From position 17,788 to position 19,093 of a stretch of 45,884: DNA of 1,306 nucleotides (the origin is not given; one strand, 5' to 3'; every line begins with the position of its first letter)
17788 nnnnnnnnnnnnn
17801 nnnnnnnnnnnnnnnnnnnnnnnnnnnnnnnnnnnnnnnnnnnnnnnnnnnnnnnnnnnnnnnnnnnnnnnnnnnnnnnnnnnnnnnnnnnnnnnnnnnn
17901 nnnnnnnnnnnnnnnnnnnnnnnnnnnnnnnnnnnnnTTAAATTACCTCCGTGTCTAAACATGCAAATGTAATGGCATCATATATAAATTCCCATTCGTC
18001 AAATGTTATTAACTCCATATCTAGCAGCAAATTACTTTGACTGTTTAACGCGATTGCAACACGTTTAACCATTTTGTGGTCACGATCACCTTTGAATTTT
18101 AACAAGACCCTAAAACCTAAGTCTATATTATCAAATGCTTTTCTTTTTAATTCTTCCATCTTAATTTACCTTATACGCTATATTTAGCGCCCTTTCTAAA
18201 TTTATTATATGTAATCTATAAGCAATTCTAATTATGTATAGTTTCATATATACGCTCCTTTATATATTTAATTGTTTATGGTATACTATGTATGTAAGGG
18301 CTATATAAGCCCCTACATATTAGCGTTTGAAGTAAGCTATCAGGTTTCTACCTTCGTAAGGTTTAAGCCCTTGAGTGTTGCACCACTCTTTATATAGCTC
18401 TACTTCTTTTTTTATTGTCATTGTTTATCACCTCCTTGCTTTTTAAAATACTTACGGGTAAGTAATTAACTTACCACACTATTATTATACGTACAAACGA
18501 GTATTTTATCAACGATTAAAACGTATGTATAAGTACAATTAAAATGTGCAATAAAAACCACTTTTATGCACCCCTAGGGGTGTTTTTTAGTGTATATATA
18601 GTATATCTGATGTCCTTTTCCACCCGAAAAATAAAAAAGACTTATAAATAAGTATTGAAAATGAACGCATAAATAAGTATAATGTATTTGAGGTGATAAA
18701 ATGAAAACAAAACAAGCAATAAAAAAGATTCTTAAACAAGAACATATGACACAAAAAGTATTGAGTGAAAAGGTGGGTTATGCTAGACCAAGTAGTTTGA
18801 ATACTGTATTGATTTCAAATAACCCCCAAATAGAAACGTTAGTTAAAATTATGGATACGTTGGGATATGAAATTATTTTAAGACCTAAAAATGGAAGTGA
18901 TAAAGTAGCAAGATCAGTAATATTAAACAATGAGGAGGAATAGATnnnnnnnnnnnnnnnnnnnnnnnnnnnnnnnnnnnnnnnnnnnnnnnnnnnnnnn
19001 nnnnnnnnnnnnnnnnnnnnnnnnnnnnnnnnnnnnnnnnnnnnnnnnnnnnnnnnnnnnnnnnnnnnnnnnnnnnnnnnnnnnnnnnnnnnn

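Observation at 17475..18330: Reverse-oriented two-gene cassette encoding small, highly acidic proteins next to the packaging site; a candidate anti-defense (DNA-mimic) locus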

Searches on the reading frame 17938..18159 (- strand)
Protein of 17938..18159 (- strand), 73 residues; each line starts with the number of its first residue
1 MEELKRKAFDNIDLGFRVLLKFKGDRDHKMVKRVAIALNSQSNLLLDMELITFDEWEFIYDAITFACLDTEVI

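Call 5: search_protein_families(library=pfam, proteins=[window:17938-18159:-], max_evalue=1)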
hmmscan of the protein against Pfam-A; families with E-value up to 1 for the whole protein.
window:17938-18159:- (73 aa): 0 families

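Call 6: search_protein_families(library=phrogs, proteins=[window:17938-18159:-], max_evalue=1)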
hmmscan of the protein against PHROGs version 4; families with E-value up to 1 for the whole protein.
window:17938-18159:- (73 aa): 0 families

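Call 11: search_dna_similar(query=window:17938-18159:-, collection=phages, mode=protein, max_evalue=1, max_rows=20)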
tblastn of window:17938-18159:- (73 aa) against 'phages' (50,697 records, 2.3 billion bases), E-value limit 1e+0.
No match.

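Call 14: find_homologous_proteins(query=window:17938-18159:-, max_evalue=0.01)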
Query window:17938-18159:- (73 aa): 8 proteins with E <= 0.01 among 9 candidates.
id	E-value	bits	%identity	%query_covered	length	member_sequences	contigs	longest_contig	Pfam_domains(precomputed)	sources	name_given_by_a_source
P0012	7.0e-38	145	96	100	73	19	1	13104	-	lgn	-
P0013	1.7e-37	144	96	99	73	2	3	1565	-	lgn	-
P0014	2.2e-36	140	93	99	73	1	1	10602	-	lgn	-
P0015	1.3e-34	135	94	99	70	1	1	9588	-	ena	-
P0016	1.1e-26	110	79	99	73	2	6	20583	-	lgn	-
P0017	3.7e-17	80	100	56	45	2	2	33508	-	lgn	-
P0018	3.3e-15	73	58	99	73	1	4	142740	-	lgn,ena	-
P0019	5.9e-15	73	58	100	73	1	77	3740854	-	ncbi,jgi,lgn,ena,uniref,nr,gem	ncbi:MAG: hypothetical protein ACLSU6_03690 [Thomasclavelia ramosa]|uniref:hypothetical protein n=1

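Call 19: find_encoding_contigs(protein=P0019, flank=10000, max_places=4)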
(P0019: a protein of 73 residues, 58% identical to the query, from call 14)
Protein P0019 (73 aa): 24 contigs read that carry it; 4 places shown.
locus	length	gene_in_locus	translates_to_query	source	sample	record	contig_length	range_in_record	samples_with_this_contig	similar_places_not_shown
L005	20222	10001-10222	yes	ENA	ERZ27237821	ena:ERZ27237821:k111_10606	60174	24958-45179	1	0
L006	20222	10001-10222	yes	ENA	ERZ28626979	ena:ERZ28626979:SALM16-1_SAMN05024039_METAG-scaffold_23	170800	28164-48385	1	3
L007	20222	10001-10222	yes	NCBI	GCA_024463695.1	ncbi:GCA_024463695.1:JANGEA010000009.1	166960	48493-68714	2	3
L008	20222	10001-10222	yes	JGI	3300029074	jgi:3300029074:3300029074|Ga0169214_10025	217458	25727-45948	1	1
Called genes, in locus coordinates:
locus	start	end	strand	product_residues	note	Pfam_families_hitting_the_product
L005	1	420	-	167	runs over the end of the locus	-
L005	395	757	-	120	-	-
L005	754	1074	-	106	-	-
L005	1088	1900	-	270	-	-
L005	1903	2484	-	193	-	-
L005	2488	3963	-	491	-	PF05133:SPP1_portal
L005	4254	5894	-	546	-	PF22530:Terminase-T7_RNaseH-like (weak)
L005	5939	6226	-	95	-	-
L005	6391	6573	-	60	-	-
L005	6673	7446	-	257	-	PF08346:AntA, PF10552:ORF6C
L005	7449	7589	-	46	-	PF07764:Omega_Repress (weak)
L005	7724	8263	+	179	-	PF01381:HTH_3, PF12844:HTH_19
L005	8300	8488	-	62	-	-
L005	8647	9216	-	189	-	PF00239:Resolvase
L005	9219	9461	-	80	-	PF01381:HTH_3 (weak)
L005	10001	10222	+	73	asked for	-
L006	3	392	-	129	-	-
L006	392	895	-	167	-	-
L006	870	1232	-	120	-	-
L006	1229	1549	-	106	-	-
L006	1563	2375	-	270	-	-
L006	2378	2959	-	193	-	-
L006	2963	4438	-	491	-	PF05133:SPP1_portal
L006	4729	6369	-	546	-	PF22530:Terminase-T7_RNaseH-like (weak)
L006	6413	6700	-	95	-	-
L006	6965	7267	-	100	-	-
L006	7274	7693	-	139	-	-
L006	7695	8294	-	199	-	PF22769:DCD, PF00692:dUTPase (faint)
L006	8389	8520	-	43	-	-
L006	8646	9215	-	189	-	PF00239:Resolvase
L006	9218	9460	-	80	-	-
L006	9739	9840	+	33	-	-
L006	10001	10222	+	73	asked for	-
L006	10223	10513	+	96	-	-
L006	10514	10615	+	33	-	-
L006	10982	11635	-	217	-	PF16677:GP3_package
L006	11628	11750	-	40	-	-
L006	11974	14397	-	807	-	PF13155:Toprim_2, PF08706:D5_N, PF19263:DUF5906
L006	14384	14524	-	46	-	-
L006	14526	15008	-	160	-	PF08761:dUTPase_2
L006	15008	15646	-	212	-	-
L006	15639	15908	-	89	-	-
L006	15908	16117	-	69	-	-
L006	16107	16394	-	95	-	-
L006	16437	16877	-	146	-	-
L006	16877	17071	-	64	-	PF14354:Lar_restr_allev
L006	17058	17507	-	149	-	-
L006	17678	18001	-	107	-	-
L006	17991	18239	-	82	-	-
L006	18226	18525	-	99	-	PF17399:DUF5405 (weak)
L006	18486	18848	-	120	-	-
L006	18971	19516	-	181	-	-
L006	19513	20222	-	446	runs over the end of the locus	PF04851:ResIII, PF00271:Helicase_C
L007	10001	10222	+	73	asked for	-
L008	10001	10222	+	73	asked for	-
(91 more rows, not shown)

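Call 33: predict_structure(alignment_id=A2)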
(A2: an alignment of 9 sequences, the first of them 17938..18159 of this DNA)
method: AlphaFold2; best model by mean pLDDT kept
length: 73 residues; sequences in the alignment: 9
mean_pLDDT: 92.2   pTM: 0.78
mean pLDDT of the five models: 92.2, 91.2, 91.1, 89.5, 57.0
residues with pLDDT >= 90: 63; 70-90: 6; 50-70: 2; < 50: 2
segments of 3 or more residues with pLDDT < 50: none
pLDDT, mean of each block of 10 residues (from residue 1): 91 97 95 97 96 97 87 45
secondary structure, 60 per line:
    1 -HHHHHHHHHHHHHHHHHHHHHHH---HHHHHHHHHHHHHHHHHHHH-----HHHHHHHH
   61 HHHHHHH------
elements in order: H2-24 H28-47 H53-67

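Call 40: search_protein_families(library=padloc, proteins=[window:17938-18159:-], max_evalue=1)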
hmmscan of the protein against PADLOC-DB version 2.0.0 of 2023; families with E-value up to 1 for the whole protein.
window:17938-18159:- (73 aa): 0 families

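Call 41: search_protein_families(library=ncbifam, proteins=[window:17938-18159:-], max_evalue=1)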
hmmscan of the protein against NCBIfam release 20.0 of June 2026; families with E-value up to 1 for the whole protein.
window:17938-18159:- (73 aa): 0 families

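Call 44: search_solved_structures(query=A2, max_evalue=10)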
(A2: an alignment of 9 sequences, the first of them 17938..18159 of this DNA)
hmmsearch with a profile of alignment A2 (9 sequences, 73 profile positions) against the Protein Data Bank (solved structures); distinct sequences matched with E-value up to 10: 6.
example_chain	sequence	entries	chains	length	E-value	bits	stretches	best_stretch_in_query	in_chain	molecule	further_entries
8ec3_A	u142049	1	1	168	0.12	16.1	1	6-28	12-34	Fibronectin-binding protein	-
7spr_A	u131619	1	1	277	0.61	13.8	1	8-50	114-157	LIP1, secretory lipase (Family 3)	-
3uuf_A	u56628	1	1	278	0.84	13.3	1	8-50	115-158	LIP1, secretory lipase (Family 3)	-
3uue_A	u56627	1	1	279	0.85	13.3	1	8-50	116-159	LIP1, secretory lipase (Family 3)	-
4zrd_A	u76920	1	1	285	0.89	13.3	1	8-50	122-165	LIP1, secretory lipase (Family 3)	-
4zre_A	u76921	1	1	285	0.89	13.2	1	8-50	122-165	LIP1, secretory lipase (Family 3)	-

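Call 67: search_protein_families(library=padloc, proteins=[L006:7695-8294:-, L006:7274-7693:-, L006:6965-7267:-], max_evalue=0.01)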
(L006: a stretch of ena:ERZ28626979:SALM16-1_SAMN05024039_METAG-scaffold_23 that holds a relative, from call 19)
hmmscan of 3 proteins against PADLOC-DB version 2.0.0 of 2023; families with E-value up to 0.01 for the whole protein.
L006:7695-8294:- (199 aa): 0 families

L006:7274-7693:- (139 aa): 0 families

L006:6965-7267:- (100 aa): 0 families

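Call 70: find_homologous_proteins(query=A4, max_evalue=0.01)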
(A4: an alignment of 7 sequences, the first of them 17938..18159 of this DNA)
Query A4 (7 sequences) (73 aa, profile of the alignment): 19 proteins with E <= 0.01 among 49 candidates.
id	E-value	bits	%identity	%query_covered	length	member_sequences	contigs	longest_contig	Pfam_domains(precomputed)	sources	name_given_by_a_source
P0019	7.2e-37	143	58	100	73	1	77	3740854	-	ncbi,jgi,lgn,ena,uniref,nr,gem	ncbi:MAG: hypothetical protein ACLSU6_03690 [Thomasclavelia ramosa]|uniref:hypothetical protein n=1 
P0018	4.4e-36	140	58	99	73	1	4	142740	-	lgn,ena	-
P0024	5.1e-36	140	57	99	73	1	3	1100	-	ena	-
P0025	1.3e-35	139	57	99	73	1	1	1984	-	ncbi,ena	-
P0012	1.3e-34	136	96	100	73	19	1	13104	-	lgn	-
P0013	1.9e-34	135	96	99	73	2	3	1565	-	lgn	-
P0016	8.1e-34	133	79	99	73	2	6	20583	-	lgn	-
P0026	3.5e-33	131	52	95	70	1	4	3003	-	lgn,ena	-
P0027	6.0e-33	130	54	99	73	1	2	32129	-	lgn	-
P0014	8.5e-33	130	93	99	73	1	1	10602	-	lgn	-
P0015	2.9e-30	122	94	99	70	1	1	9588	-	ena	-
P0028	1.8e-27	113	54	97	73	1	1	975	-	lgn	-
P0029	1.5e-26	110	38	99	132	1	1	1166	-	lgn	-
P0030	1.8e-23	100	38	99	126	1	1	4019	-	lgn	-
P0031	1.7e-22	97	40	99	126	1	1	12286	-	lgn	-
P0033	1.0e-20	91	38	99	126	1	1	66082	-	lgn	-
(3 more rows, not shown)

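Call 71: find_encoding_contigs(protein=P0033, flank=10000, max_places=2)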
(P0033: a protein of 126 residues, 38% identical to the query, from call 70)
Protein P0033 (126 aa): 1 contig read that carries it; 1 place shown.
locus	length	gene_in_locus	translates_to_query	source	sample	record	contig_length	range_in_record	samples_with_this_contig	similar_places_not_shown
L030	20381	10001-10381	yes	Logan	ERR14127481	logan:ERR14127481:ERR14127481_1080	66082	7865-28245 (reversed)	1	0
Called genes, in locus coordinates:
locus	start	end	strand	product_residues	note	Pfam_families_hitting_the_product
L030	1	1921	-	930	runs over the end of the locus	-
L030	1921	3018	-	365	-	PF00266:Aminotran_5, PF00155:Aminotran_1_2 (weak), PF01212:Beta_elim_lyase (weak)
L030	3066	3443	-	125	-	-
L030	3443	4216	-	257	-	-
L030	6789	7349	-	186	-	-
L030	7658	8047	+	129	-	-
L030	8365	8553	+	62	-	-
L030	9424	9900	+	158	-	PF07275:ArdA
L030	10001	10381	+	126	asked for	-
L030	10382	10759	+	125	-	-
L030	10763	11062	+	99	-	-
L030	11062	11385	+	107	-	-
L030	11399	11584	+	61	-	-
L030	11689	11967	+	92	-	-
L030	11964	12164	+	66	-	-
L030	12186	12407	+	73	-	-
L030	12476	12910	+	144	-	PF04002:RadC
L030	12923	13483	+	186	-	-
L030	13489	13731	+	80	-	-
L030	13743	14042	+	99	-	-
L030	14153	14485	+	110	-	-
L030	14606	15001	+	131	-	-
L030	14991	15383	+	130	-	-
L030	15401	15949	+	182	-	-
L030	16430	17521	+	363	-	PF10543:ORF6N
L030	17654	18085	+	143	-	-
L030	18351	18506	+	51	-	-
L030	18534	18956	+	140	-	-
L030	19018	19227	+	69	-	-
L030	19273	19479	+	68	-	-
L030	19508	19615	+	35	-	-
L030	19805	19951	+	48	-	-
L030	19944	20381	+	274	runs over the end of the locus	PF02498:Bro-N, PF03374:ANT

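Call 72: find_encoding_contigs(protein=P0031, flank=10000, max_places=2)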
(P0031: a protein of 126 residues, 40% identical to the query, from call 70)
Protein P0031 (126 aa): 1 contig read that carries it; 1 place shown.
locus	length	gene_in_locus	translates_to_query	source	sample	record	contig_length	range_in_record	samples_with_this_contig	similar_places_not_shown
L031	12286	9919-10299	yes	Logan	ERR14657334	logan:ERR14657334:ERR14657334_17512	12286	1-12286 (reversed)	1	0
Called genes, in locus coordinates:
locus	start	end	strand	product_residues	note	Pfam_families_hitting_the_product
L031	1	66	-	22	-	?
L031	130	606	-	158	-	PF08813:Phage_tail_3 (weak)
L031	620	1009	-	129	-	-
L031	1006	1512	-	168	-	-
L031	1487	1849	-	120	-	-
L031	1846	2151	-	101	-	PF05135:Phage_connect_1 (weak)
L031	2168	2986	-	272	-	-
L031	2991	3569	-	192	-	-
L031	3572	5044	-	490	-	PF05133:SPP1_portal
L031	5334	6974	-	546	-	PF22530:Terminase-T7_RNaseH-like (weak)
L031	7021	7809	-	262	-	-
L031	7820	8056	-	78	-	-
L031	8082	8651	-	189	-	PF00239:Resolvase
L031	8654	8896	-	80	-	PF01381:HTH_3 (weak)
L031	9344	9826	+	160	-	PF07275:ArdA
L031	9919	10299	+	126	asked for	-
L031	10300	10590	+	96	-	-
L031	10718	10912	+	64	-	-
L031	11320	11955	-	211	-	PF16677:GP3_package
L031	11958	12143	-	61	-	-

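Call 74: search_protein_families(library=pfam, proteins=[L031:9344-9826:+, L030:9424-9900:+, L031:9919-10299:+, L031:10300-10590:+, L031:10718-10912:+, L030:10382-10759:+, L030:10763-11062:+, L030:11062-11385:+, L030:12476-12910:+, L031:7021-7809:-], max_evalue=0.01)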
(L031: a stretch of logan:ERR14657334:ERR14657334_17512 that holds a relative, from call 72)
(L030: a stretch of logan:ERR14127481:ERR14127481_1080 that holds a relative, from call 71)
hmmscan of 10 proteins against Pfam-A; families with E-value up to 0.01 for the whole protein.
L031:9344-9826:+ (160 aa): 1 family
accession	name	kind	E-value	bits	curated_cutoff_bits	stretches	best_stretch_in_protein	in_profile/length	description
PF07275.16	ArdA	-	9.4e-08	33.3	27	1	6-156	2-153/155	Antirestriction protein (ArdA)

L030:9424-9900:+ (158 aa): 1 family
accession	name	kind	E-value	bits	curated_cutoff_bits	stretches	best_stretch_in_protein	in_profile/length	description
PF07275.16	ArdA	-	2.6e-10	41.6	27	1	6-153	2-152/155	Antirestriction protein (ArdA)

L031:9919-10299:+ (126 aa): 0 families

L031:10300-10590:+ (96 aa): 1 family
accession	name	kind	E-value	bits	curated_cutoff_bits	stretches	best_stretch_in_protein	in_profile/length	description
PF24915.1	Spectrin_SESTD1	-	0.0037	18.1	27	1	36-81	3-48/110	SESTD1-like, spectrin repeat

L031:10718-10912:+ (64 aa): 0 families

L030:10382-10759:+ (125 aa): 0 families

L030:10763-11062:+ (99 aa): 0 families

L030:11062-11385:+ (107 aa): 0 families

L030:12476-12910:+ (144 aa): 2 families
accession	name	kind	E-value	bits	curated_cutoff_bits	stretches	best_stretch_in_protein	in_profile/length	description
PF04002.20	RadC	-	8e-34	116.6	22.1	1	27-140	7-117/121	RadC-like JAB domain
PF14464.11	Prok-JAB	-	0.0098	16.2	25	0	73-112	50-92/114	Prokaryotic homologs of the JAB domain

L031:7021-7809:- (262 aa): 0 families

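Call 82: find_encoding_contigs(protein=P0030, flank=10000, max_places=3)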
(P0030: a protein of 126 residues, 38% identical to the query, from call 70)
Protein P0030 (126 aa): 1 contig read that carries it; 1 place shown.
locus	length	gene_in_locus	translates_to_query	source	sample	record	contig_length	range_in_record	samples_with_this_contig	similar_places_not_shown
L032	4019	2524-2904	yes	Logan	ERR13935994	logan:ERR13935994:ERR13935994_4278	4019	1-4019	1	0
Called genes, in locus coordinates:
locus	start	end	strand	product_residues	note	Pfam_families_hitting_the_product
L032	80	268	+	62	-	-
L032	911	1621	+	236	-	PF10263:SprT-like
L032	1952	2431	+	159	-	PF07275:ArdA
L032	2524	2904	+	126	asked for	-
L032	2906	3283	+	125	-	-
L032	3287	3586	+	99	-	-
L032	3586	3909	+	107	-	-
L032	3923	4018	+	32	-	?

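Call 105: search_dna_similar(query=L030:10763-11062:+, collection=plasmids, mode=protein, max_evalue=0.01, max_rows=10)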
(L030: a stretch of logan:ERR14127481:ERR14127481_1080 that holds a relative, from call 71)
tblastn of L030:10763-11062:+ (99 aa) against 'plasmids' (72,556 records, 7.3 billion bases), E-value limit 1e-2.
No match.

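Call 106: search_dna_similar(query=L030:10001-10381:+, collection=plasmids, mode=protein, max_evalue=0.01, max_rows=10)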
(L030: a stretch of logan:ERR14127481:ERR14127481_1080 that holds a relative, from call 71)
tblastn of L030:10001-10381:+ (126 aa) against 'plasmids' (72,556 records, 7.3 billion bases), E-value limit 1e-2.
No match.

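Call 107: search_dna_similar(query=L030:9424-9900:+, collection=phages, mode=protein, max_evalue=0.00001, max_rows=12)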
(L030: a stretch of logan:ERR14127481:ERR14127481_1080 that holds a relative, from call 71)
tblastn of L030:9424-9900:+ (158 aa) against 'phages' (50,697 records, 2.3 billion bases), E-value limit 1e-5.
No match.

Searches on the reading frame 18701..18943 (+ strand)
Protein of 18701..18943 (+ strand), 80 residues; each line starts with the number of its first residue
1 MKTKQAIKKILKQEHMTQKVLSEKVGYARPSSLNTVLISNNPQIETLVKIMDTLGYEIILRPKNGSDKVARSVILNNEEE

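Call 5: search_protein_families(library=pfam, proteins=[window:18701-18943:+], max_evalue=1)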
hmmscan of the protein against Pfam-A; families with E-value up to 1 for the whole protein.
window:18701-18943:+ (80 aa): 5 families
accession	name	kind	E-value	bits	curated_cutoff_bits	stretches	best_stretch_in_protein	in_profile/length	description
PF01381.28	HTH_3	-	2.6e-05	24.6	23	1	7-58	1-52/55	Helix-turn-helix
PF21716.3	dnstrm_HI1420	-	4.5e-05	23.7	27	1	5-58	35-86/90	Probable addiction module antidote protein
PF13443.12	HTH_26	-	0.0036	18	22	1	7-55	2-51/63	Cro/C1-type HTH DNA-binding domain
PF17762.8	HTH_ParB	-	0.01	16.4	22.6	1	5-43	10-49/102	ParB HTH domain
PF12844.13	HTH_19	-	0.015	15.6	30.2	1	5-57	2-54/64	Helix-turn-helix domain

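Call 6: search_protein_families(library=phrogs, proteins=[window:18701-18943:+], max_evalue=1)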
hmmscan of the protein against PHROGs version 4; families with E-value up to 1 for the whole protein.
window:18701-18943:+ (80 aa): 16 families
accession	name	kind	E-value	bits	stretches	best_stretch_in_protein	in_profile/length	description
phrog_8522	-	DNA, RNA and nucleotide metabolism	8.6e-10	40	1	5-65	10-70/71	HTH DNA binding protein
phrog_4779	-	transcription regulation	2.4e-05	25.8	1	1-40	1-39/98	transcriptional regulator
phrog_8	-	transcription regulation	0.00011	22.7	1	1-56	75-130/346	transcriptional regulator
phrog_1373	-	transcription regulation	0.00027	22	1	3-68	64-129/166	transcriptional regulator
phrog_3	-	transcription regulation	0.00043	21.1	1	1-64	87-150/430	transcriptional repressor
phrog_4268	-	transcription regulation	0.00044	21.4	1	5-63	38-94/96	transcriptional repressor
phrog_38278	-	unknown function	0.00097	20.2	1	7-64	22-78/180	-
phrog_2339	-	DNA, RNA and nucleotide metabolism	0.001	20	1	5-61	28-85/98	HTH DNA binding protein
phrog_29047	-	unknown function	0.0013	19.7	1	12-65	101-154/159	-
phrog_769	-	transcription regulation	0.0042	18.1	1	4-47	13-55/89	transcriptional repressor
phrog_35791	-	unknown function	0.052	14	1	12-54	182-224/248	-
phrog_2967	-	transcription regulation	0.069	13.7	1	2-35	10-42/225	transcriptional regulator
phrog_8994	-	unknown function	0.076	14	1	5-60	8-64/74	-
phrog_21705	-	unknown function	0.088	13.3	1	5-54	122-171/184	-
phrog_147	-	transcription regulation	0.13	13.7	1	1-52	3-55/100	transcriptional regulator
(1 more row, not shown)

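Call 40: search_protein_families(library=padloc, proteins=[window:18701-18943:+], max_evalue=1)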
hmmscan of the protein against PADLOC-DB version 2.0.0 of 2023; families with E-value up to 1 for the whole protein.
window:18701-18943:+ (80 aa): 3 families
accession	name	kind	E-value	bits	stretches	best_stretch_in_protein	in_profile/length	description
PDLC04760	PDC-M64C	-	2.7e-05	22.5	1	5-63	29-87/93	-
PDLC04759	PDC-M64B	-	0.0038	15.3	1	6-66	30-90/135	-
PDLC04762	PDC-M64C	-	0.0081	14.2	1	5-59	30-84/97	-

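Call 41: search_protein_families(library=ncbifam, proteins=[window:18701-18943:+], max_evalue=1)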
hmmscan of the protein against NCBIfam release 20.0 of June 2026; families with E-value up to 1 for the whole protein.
window:18701-18943:+ (80 aa): 5 families
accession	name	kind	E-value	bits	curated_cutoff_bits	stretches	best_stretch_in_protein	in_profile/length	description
NF007271.0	PRK09726.1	equivalog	0.00067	19.6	79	1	5-60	15-70/88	type II toxin-antitoxin system antitoxin HipB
NF041951.1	phage_RstR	subfamily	0.00096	19.4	80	1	1-54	1-54/108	RstR family transcriptional repressor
TIGR02684.1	dnstrm_HI1420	hypoth_equivalog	0.0032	17.6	53.7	1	5-58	35-86/89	addiction module antidote protein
TIGR03070.1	couple_hipB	subfamily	0.073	13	71.65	0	40-58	40-58/58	type II toxin-antitoxin system Y4mF family antitoxin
NF008853.0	PRK11891.1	equivalog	0.1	11.2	560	1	3-73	5-74/430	aspartate carbamoyltransferase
